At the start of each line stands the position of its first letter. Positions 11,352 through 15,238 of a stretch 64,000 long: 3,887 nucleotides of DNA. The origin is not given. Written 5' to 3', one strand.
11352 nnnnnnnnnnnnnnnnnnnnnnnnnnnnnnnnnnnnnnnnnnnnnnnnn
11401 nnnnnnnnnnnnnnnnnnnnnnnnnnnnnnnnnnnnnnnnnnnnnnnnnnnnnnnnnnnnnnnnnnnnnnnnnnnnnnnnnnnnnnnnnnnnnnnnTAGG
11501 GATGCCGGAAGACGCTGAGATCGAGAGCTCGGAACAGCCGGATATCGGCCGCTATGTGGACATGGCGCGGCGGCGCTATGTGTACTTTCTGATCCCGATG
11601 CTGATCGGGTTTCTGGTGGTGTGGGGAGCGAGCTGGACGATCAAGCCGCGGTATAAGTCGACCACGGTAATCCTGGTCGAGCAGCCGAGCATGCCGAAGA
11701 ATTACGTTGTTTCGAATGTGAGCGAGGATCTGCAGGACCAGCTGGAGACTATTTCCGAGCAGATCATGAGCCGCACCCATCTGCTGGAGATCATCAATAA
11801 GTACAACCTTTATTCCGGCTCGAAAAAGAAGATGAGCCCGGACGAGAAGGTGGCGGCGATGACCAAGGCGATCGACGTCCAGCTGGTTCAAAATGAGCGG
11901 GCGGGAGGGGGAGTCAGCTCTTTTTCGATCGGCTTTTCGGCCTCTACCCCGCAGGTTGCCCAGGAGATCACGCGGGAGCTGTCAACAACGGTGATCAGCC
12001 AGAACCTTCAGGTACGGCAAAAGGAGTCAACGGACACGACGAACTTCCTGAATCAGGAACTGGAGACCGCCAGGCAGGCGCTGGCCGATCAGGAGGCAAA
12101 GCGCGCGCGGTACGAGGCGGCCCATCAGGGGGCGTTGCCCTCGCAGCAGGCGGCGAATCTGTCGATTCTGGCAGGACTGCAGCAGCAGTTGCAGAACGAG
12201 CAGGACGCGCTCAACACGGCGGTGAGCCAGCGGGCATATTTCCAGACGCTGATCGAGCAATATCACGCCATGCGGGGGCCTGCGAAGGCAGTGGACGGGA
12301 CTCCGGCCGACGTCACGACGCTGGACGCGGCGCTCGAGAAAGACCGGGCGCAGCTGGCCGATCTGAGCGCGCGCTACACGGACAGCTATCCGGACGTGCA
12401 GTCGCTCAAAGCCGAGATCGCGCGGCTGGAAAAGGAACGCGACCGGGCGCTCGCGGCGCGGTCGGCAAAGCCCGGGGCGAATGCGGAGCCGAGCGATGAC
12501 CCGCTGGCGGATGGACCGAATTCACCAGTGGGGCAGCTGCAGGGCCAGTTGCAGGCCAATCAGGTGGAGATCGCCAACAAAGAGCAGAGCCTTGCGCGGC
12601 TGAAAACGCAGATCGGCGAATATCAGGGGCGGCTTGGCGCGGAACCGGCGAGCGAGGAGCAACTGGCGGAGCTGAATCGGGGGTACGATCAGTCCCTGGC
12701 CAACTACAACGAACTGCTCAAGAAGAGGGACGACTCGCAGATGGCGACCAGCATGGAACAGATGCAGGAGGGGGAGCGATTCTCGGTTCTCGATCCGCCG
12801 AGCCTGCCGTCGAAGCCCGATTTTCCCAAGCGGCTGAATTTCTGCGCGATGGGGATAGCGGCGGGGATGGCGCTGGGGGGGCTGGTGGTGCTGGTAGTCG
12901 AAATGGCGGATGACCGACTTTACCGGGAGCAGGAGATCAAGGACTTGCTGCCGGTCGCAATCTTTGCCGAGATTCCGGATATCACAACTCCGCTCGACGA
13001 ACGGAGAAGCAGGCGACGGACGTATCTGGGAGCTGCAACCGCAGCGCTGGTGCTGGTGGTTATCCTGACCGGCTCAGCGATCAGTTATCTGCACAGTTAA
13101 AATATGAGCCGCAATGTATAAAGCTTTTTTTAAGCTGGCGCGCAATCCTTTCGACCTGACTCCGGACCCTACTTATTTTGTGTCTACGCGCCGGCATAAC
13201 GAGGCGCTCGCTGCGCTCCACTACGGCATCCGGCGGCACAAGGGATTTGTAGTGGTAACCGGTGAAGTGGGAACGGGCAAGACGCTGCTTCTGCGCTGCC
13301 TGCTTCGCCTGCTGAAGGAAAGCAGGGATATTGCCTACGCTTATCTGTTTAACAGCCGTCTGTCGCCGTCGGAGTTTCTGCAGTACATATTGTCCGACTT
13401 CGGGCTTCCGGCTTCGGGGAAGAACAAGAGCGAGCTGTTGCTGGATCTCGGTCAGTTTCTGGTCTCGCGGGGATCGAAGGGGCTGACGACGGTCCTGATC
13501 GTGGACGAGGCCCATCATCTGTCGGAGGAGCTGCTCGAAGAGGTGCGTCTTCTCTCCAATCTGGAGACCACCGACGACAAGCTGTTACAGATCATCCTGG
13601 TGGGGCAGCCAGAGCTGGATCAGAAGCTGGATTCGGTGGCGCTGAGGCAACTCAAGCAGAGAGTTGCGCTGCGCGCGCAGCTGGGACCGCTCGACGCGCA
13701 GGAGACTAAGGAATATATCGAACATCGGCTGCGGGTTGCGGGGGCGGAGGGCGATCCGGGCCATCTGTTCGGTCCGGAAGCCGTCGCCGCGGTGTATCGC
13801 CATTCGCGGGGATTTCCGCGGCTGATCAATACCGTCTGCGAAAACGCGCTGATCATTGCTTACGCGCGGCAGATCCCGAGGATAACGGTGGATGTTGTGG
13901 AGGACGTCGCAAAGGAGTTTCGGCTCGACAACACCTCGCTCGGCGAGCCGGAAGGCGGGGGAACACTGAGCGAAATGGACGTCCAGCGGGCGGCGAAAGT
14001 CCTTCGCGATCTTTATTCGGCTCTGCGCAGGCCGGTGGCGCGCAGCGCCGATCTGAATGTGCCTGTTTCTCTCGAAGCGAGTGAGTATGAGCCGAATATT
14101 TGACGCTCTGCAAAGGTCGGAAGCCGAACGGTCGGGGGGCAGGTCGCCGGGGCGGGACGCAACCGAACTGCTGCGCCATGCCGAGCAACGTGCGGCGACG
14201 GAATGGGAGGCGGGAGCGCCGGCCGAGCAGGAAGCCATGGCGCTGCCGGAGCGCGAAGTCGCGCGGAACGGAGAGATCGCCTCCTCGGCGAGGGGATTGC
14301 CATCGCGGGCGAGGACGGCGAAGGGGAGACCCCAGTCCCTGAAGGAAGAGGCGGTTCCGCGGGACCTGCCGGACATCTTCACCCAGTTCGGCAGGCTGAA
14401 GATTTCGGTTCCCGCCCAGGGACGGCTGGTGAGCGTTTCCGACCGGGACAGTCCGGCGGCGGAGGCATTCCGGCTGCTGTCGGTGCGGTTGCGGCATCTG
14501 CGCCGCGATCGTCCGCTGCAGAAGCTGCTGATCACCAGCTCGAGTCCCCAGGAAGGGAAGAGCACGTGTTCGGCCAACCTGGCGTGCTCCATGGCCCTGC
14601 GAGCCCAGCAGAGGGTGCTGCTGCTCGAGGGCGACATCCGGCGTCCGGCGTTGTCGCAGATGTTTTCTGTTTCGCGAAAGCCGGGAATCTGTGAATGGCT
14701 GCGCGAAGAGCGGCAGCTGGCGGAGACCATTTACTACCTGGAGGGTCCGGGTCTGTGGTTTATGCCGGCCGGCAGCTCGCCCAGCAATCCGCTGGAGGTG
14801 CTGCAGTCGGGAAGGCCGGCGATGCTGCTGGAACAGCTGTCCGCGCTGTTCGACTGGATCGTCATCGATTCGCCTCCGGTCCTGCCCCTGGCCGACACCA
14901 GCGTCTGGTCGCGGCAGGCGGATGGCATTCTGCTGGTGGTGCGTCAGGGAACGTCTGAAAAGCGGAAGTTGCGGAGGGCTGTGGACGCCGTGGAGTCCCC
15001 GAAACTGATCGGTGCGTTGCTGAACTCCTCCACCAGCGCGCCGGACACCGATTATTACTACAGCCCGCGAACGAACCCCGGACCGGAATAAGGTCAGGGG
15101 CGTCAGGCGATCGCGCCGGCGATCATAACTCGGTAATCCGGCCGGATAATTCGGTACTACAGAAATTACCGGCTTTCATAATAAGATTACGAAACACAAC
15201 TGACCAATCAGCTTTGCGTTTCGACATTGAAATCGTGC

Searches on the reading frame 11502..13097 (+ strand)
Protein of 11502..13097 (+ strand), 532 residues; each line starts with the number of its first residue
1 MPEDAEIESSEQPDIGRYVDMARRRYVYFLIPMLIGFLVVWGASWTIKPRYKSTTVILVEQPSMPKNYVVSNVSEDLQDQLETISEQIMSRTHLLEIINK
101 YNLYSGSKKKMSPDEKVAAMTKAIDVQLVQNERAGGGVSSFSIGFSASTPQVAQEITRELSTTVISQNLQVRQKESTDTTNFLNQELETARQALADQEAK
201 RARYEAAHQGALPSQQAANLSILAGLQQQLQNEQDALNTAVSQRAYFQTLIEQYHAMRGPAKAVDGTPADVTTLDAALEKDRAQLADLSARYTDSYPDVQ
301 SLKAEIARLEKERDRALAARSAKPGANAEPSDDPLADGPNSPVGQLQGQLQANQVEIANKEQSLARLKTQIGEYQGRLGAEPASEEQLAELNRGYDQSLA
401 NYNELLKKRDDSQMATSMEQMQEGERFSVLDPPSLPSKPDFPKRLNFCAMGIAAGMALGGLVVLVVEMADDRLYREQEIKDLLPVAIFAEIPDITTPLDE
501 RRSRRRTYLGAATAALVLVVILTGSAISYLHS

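Call 17: search_protein_families(library=ncbifam, proteins=[window:11502-13097:+], max_evalue=0.00001)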
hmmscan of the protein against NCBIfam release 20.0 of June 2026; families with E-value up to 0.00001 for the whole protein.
window:11502-13097:+ (532 aa): 6 families
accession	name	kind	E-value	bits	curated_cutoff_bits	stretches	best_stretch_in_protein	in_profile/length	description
TIGR03007.1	pepcterm_ChnLen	equivalog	8.2e-75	251.9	278.85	1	15-522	3-491/498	XrtA system polysaccharide chain length determinant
TIGR03017.1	EpsF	equivalog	3e-11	42.7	422.75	0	361-491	317-443/444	chain length determinant protein EpsF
TIGR01006.1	polys_exp_MPA1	subfamily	1e-10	41.4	296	0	425-494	155-224/226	CspC family polysaccharide chain length determinant protein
NF041864.1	EpsV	equivalog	5.7e-09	35.1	800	1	108-491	135-481/484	PCP family exopolysaccharide biosynthesis protein EpsV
TIGR01005.1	eps_transp_fam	subfamily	1e-08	33.9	411.7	1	136-504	149-490/754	exopolysaccharide transport protein family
TIGR01010.1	BexC_CtrB_KpsE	subfamily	7.9e-07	28.5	437.5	0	149-238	141-231/362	polysaccharide export inner-membrane protein, BexC/CtrB/KpsE family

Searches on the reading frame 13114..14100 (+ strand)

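Call 17: search_protein_families(library=ncbifam, proteins=[window:13114-14100:+], max_evalue=0.00001)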
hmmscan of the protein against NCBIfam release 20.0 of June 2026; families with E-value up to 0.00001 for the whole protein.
window:13114-14100:+ (329 aa): 1 family
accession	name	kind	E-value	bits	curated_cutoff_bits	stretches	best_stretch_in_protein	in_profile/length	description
TIGR03015.1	pepcterm_ATPase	hypoth_equivalog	1.6e-88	296.7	324.5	1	1-270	1-267/269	XrtA/PEP-CTERM system-associated ATPase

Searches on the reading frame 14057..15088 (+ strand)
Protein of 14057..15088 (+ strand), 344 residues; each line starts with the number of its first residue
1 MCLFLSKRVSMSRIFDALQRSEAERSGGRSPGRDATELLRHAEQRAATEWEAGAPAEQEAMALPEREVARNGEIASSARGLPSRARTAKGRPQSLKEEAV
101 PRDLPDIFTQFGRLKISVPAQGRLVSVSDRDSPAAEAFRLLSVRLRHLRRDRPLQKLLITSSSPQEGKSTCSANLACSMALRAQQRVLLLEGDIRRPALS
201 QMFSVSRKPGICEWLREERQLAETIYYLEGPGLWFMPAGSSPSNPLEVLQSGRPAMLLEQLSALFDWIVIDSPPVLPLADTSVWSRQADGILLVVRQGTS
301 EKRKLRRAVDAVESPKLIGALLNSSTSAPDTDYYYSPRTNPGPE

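Call 17: search_protein_families(library=ncbifam, proteins=[window:14057-15088:+], max_evalue=0.00001)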
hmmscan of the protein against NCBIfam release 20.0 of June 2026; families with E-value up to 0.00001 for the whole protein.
window:14057-15088:+ (344 aa): 7 families
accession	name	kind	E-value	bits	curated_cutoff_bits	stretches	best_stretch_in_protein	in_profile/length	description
TIGR03018.1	pepcterm_TyrKin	hypoth_equivalog_domain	1.2e-38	132.5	230.65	1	124-323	1-207/207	XrtA-associated tyrosine autokinase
TIGR01007.1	eps_fam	subfamily_domain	5.4e-35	120.8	108.05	1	150-335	14-201/204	polysaccharide biosynthesis tyrosine autokinase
TIGR01005.1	eps_transp_fam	subfamily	3.9e-26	91.5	411.7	1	132-310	523-701/754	exopolysaccharide transport protein family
NF007350.0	PRK09841.1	equivalog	1.9e-23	82.5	1248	1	132-333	509-711/726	tyrosine-protein kinase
NF008568.0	PRK11519.1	equivalog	4.6e-22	78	1068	1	121-313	493-684/720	tyrosine-protein kinase Wzc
TIGR03029.1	EpsG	equivalog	2.3e-19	69.6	313.8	1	124-312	73-263/274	chain length determinant protein tyrosine kinase EpsG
TIGR01969.1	minD_arch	subfamily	2.8e-08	33.2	201.75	1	159-297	5-140/251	cell division ATPase MinD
